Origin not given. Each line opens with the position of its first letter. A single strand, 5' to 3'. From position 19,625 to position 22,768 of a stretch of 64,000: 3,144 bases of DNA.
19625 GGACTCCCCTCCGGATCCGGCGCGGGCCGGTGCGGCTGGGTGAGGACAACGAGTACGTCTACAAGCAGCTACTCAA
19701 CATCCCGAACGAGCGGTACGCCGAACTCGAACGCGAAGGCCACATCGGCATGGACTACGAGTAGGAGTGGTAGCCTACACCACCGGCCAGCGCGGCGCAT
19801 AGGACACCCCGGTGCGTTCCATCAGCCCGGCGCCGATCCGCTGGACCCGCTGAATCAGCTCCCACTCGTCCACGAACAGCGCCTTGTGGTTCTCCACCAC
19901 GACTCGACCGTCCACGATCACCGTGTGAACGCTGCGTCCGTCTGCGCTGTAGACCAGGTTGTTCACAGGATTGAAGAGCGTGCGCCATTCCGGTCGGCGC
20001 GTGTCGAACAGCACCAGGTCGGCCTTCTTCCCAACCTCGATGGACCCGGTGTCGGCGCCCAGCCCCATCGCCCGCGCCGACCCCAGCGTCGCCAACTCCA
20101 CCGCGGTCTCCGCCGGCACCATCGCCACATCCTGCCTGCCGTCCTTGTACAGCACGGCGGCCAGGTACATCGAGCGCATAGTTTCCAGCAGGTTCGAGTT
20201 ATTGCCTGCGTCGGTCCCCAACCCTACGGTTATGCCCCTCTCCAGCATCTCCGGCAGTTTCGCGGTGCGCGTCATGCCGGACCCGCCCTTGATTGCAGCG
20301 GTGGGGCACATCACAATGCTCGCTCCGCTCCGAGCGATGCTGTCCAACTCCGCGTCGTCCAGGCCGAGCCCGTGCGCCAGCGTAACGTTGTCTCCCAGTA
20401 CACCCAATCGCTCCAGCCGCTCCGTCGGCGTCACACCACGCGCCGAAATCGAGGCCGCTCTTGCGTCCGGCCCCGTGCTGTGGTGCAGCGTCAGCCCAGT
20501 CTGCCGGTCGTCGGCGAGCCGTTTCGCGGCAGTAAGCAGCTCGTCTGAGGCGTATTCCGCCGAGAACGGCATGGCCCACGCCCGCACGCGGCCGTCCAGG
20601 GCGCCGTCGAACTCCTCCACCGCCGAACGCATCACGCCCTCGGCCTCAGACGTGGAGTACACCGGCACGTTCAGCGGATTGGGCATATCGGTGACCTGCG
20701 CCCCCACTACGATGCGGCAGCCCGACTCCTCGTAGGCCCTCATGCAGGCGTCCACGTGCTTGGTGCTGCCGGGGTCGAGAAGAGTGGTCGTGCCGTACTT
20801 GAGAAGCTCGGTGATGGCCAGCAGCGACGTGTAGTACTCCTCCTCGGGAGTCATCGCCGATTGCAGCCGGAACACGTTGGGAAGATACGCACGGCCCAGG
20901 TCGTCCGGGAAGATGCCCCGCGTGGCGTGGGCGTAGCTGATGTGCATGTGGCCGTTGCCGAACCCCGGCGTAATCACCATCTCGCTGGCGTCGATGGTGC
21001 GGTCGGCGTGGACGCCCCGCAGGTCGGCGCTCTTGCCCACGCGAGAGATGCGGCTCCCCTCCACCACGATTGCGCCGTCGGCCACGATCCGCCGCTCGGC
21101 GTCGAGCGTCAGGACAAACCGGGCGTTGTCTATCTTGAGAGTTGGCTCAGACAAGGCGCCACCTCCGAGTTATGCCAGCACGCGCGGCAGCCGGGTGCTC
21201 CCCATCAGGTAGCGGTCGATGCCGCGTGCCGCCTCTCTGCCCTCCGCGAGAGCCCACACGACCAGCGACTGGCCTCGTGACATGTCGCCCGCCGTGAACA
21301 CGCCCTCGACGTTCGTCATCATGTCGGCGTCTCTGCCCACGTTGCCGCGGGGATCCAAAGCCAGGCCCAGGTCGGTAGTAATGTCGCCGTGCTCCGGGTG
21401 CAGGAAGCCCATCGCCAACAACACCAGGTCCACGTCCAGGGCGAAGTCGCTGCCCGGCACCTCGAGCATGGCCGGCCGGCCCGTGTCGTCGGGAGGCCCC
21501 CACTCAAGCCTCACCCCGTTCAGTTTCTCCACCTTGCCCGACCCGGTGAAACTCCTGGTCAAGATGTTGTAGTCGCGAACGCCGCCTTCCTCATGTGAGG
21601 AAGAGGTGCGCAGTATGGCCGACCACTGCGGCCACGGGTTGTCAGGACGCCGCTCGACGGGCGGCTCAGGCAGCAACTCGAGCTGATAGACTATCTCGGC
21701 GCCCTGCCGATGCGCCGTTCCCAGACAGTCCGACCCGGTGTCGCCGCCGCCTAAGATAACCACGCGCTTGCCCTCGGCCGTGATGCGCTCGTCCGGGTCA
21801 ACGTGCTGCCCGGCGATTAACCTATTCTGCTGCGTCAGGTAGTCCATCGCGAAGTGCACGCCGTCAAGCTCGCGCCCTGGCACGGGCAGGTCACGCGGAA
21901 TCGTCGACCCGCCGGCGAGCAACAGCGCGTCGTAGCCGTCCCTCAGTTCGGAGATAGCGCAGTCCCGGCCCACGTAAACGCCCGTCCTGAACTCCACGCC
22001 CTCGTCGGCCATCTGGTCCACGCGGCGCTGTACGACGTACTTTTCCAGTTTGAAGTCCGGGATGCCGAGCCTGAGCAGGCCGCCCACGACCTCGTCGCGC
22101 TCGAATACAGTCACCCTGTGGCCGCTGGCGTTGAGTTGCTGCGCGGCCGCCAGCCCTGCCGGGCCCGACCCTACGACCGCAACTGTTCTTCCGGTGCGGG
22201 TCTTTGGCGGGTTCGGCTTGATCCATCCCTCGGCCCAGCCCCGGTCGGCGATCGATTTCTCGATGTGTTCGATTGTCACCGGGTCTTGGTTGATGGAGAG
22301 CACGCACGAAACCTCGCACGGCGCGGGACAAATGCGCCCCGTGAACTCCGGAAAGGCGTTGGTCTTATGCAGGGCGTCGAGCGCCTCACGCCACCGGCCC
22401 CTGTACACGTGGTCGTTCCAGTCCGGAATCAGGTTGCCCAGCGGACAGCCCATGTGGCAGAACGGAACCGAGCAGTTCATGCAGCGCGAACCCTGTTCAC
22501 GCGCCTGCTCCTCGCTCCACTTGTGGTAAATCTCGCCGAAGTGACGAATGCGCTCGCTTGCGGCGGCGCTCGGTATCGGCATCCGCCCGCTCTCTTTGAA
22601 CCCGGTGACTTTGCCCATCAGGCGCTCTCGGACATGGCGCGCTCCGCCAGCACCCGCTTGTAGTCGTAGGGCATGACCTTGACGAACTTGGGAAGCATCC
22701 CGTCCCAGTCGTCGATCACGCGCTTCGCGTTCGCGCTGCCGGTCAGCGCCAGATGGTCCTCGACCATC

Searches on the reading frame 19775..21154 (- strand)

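Call 60: search_protein_families(library=pfam, proteins=[window:19775-21154:-], max_evalue=0.0001)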
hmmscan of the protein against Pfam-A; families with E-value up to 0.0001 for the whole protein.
window:19775-21154:- (459 aa): 2 families
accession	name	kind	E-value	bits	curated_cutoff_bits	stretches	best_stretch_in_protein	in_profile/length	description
PF01979.26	Amidohydro_1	-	3.6e-56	191.3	25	1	60-419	1-345/345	Amidohydrolase family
PF07969.17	Amidohydro_3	-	1.6e-22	81.1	29.7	1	97-420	149-472/472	Amidohydrolase family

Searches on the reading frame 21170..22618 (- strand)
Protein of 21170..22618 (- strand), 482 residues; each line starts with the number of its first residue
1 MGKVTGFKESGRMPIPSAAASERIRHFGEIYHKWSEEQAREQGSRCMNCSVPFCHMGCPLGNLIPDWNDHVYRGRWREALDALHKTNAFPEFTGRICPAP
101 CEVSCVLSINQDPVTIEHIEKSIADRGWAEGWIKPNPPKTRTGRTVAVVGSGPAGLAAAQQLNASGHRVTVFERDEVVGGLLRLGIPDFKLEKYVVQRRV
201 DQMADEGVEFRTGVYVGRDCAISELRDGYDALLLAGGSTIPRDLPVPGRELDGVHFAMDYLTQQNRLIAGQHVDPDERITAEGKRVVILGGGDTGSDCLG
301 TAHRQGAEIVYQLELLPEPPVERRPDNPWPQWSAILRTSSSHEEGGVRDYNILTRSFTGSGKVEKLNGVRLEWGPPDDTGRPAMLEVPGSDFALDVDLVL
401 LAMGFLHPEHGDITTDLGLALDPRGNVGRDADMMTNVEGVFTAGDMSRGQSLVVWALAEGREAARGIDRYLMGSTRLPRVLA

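Call 60: search_protein_families(library=pfam, proteins=[window:21170-22618:-], max_evalue=0.0001)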
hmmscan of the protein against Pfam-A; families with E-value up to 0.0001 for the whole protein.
window:21170-22618:- (482 aa): 13 families
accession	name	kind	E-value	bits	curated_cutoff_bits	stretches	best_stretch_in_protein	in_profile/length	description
PF07992.20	Pyr_redox_2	-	6.1e-29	101.8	26.1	1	145-460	2-291/291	Pyridine nucleotide-disulphide oxidoreductase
PF14691.11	Fer4_20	-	5.1e-27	94.4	25.8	1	23-131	1-112/113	Dihydroprymidine dehydrogenase domain II, 4Fe-4S cluster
PF13450.12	NAD_binding_8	-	4.9e-09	36.8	21.9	1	148-182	1-35/68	NAD(P)-binding Rossmann-like domain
PF00070.33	Pyr_redox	-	1e-08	36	22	1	146-212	2-59/82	Pyridine nucleotide-disulphide oxidoreductase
PF12831.13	FAD_oxidored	-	7.6e-07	29.2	27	1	146-186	2-42/416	FAD dependent oxidoreductase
PF01593.30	Amino_oxidase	-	1.3e-06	28.4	19.8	1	154-183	2-31/443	Flavin containing amine oxidoreductase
PF13738.12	Pyr_redox_3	-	1.3e-06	28.3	30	0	148-178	2-33/305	Pyridine nucleotide-disulphide oxidoreductase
PF01266.30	DAO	-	4.5e-06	26.9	27.9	1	146-179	2-35/353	FAD dependent oxidoreductase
PF03486.20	HI0933_like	-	1.7e-05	24.8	50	1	145-179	2-36/244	HI0933-like protein Rossmann domain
PF00890.30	FAD_binding_2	-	2.7e-05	24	20.4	1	146-180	2-36/414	FAD binding domain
PF01946.23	Thi4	-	3.5e-05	23.6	26.2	1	146-206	20-79/235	Thi4 family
PF02826.25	2-Hacid_dh_C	-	7.7e-05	22.6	25.1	0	119-175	14-68/178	D-isomer specific 2-hydroxyacid dehydrogenase, NAD binding domain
PF01494.25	FAD_binding_3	-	9e-05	22.3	22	0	145-176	3-34/349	FAD binding domain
